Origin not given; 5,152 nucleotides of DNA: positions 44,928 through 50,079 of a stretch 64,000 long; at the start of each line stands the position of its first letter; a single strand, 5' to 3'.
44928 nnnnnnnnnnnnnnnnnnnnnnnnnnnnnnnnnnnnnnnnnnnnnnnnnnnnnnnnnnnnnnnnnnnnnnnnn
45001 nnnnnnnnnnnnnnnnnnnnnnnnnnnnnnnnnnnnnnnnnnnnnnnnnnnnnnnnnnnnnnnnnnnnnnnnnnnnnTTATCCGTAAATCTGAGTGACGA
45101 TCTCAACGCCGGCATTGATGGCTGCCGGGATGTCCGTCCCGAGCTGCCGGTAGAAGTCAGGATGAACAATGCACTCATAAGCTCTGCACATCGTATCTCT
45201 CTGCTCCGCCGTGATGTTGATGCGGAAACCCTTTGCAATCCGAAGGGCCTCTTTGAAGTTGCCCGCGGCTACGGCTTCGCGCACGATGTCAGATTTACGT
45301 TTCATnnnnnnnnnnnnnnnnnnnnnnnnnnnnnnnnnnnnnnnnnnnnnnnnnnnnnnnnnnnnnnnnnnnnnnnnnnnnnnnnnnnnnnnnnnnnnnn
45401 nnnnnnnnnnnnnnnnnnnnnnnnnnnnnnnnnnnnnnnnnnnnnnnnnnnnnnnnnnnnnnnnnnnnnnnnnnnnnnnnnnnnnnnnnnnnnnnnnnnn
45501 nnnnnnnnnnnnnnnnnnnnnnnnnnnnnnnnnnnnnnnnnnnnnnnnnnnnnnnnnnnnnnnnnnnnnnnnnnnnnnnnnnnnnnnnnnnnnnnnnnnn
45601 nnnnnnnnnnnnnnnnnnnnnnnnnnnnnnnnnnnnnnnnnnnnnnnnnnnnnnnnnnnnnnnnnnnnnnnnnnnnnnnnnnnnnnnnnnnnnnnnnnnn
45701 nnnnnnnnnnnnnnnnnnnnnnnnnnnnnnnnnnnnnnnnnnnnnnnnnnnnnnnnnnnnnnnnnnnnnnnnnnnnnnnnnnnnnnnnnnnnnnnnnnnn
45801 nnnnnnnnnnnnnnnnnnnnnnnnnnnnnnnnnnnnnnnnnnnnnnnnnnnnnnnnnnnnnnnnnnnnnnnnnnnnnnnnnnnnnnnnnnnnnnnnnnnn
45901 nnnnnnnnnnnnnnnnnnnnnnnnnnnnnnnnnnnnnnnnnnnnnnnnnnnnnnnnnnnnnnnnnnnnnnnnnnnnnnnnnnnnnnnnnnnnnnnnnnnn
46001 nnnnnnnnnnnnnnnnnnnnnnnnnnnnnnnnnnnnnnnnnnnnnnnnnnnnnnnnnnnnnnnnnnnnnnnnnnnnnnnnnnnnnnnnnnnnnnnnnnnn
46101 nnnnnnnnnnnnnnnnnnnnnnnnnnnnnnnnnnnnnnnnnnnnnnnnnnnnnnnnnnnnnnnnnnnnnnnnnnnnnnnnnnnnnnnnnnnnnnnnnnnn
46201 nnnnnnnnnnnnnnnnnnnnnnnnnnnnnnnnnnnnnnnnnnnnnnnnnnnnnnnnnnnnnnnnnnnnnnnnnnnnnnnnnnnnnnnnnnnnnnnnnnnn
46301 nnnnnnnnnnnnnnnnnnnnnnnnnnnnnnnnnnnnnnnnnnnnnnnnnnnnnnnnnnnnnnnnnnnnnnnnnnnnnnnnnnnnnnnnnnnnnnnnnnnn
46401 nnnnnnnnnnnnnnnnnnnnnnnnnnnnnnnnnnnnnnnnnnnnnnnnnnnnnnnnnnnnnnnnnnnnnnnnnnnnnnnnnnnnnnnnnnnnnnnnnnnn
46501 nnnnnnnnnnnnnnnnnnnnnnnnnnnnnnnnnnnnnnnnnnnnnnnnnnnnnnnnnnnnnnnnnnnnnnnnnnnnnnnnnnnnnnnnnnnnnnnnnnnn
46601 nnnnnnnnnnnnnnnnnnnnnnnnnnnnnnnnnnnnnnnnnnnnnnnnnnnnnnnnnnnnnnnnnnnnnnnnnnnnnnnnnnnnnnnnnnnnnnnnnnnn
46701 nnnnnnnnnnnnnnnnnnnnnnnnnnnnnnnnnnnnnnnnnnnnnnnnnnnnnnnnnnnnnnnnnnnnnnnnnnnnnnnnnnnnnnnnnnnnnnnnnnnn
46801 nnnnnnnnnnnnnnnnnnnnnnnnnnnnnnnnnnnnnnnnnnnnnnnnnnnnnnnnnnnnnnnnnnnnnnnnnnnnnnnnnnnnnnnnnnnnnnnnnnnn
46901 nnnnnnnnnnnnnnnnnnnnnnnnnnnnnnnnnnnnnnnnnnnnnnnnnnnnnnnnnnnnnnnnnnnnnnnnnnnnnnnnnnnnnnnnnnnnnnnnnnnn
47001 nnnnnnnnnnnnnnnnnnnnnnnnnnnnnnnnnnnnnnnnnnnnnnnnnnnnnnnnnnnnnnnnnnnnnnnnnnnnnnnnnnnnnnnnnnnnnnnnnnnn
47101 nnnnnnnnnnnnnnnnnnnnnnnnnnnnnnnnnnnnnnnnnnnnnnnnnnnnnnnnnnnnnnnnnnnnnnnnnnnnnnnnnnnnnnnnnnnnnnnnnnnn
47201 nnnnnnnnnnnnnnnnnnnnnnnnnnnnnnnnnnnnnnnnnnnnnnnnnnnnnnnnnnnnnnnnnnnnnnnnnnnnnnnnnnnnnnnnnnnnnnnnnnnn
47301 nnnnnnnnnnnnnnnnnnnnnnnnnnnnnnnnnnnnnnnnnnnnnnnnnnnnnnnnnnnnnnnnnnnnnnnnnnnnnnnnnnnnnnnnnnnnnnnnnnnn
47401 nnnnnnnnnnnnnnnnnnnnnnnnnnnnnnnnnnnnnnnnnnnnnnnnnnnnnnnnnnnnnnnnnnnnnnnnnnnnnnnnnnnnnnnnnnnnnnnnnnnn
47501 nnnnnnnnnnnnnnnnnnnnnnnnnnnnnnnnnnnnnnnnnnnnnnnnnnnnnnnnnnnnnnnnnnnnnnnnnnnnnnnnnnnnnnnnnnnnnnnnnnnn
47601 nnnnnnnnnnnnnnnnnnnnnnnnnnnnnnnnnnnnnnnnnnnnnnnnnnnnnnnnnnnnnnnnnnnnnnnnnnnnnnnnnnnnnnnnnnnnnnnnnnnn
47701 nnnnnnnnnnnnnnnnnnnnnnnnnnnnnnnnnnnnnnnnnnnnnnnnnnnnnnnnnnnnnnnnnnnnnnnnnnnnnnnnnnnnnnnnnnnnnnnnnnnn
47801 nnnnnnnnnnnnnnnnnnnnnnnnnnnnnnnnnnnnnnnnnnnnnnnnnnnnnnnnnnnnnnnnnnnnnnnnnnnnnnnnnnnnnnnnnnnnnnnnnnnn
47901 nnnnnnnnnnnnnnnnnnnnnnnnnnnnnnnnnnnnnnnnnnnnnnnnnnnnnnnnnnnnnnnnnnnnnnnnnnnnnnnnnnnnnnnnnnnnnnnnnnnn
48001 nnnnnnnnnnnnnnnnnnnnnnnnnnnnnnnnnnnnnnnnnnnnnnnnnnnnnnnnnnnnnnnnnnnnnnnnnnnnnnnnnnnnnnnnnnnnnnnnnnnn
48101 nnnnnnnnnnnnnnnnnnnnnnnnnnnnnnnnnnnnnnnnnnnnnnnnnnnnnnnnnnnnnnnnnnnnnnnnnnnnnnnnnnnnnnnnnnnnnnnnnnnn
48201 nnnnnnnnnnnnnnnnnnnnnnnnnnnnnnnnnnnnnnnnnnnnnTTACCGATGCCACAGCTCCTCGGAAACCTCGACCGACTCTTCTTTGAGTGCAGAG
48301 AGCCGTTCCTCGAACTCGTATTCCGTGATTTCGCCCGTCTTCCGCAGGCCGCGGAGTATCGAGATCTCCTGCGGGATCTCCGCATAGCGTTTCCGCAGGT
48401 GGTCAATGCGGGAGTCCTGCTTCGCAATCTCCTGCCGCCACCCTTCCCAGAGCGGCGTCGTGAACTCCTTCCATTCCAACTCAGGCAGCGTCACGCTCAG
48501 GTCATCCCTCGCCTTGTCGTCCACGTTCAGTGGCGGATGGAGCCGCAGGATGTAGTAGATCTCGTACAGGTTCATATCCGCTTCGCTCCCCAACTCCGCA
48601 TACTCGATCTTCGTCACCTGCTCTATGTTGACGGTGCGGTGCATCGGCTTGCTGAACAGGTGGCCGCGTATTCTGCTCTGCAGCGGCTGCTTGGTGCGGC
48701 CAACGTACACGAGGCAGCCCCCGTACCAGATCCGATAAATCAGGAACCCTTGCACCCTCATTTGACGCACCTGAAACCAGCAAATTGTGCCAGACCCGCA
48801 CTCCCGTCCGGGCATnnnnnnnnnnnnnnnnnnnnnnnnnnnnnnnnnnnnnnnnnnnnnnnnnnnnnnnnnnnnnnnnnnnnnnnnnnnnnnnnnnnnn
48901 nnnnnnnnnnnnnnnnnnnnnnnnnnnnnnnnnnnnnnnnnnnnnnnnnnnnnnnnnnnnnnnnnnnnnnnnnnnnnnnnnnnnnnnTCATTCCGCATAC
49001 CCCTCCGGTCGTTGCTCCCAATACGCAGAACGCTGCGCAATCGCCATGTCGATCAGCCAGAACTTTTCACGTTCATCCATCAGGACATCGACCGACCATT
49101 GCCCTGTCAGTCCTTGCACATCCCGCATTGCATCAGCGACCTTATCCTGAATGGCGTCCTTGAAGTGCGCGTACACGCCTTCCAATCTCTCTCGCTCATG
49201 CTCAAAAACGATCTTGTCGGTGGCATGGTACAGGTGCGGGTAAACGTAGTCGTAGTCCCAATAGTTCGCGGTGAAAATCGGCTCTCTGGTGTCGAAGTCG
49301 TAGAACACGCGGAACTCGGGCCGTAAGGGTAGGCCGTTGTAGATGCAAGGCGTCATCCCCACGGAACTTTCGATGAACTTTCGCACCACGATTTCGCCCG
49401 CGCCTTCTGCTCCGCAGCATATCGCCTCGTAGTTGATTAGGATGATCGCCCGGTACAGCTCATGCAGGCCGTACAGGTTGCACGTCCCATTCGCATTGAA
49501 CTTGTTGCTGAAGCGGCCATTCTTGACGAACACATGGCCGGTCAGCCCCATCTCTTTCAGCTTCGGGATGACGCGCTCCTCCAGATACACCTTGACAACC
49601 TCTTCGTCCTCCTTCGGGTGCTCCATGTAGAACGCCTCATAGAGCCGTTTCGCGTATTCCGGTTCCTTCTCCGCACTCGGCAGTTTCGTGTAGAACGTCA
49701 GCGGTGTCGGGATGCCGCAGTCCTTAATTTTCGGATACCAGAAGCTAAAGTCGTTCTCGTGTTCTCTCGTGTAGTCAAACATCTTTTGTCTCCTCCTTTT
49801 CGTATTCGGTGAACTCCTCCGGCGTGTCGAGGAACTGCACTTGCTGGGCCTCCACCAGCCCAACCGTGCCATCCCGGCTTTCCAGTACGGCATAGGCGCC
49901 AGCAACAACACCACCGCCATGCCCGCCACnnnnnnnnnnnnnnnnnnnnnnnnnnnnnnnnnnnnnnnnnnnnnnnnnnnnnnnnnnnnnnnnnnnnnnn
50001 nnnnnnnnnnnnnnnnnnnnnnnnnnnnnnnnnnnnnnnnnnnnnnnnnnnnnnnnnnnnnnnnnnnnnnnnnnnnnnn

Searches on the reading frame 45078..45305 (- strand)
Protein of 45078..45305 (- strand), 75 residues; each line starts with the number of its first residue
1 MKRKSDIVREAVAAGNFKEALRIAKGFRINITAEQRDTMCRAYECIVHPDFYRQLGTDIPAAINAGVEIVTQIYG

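Call 9: search_protein_families(library=pfam, proteins=[window:45078-45305:-], max_evalue=0.01)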
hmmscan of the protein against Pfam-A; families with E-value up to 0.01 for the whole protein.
window:45078-45305:- (75 aa): 0 families

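Call 10: search_protein_families(library=phrogs, proteins=[window:45078-45305:-], max_evalue=0.01)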
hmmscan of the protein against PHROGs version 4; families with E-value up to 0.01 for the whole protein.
window:45078-45305:- (75 aa): 1 family
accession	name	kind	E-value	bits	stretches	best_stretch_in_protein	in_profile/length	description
phrog_18237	-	unknown function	1.5e-27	96.6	1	1-75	1-75/75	-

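Call 63: search_protein_families(library=ncbifam, proteins=[window:45078-45305:-], max_evalue=0.1)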
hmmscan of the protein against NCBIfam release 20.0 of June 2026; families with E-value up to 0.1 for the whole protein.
window:45078-45305:- (75 aa): 0 families

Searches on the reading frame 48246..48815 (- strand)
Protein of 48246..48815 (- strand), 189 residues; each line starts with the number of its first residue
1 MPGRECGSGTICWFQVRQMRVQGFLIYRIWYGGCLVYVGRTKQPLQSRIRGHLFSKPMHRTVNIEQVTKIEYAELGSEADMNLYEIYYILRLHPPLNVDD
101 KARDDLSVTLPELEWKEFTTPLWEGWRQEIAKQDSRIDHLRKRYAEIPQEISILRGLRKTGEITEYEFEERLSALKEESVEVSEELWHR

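Call 9: search_protein_families(library=pfam, proteins=[window:48246-48815:-], max_evalue=0.01)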
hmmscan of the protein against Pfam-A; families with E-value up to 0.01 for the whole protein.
window:48246-48815:- (189 aa): 2 families
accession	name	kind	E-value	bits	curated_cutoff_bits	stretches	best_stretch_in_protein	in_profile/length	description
PF09851.14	SHOCT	-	9.4e-05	22.5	27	1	150-174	2-26/28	Short C-terminal domain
PF01541.30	GIY-YIG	-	0.00061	20.5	22.6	1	26-92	4-72/78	GIY-YIG catalytic domain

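Call 10: search_protein_families(library=phrogs, proteins=[window:48246-48815:-], max_evalue=0.01)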
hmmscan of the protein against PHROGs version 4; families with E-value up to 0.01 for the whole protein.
window:48246-48815:- (189 aa): 3 families
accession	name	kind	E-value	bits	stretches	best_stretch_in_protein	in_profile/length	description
phrog_35456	-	unknown function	2.6e-12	47.9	1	21-115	4-98/189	-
phrog_2937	-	unknown function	4.2e-05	24.1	1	36-132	16-107/244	-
phrog_1111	-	DNA, RNA and nucleotide metabolism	0.0057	17.5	0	23-50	35-61/139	endonuclease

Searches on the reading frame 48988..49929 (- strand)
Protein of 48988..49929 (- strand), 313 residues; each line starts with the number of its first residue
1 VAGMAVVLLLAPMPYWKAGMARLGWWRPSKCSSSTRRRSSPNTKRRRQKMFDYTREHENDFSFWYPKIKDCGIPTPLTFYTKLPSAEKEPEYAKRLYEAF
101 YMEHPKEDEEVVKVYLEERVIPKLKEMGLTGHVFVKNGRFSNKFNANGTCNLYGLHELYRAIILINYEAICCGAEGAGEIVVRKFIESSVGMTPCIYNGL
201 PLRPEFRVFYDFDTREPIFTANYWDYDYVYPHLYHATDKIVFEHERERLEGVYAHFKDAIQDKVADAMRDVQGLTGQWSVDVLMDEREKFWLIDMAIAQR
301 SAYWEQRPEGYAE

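Call 28: search_protein_families(library=phrogs, proteins=[window:48988-49929:-], max_evalue=0.001)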
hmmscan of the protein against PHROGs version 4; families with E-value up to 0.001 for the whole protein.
window:48988-49929:- (313 aa): 1 family
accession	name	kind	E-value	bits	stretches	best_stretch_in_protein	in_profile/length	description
phrog_12834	-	unknown function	1.6e-26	94.5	1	55-305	90-336/345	-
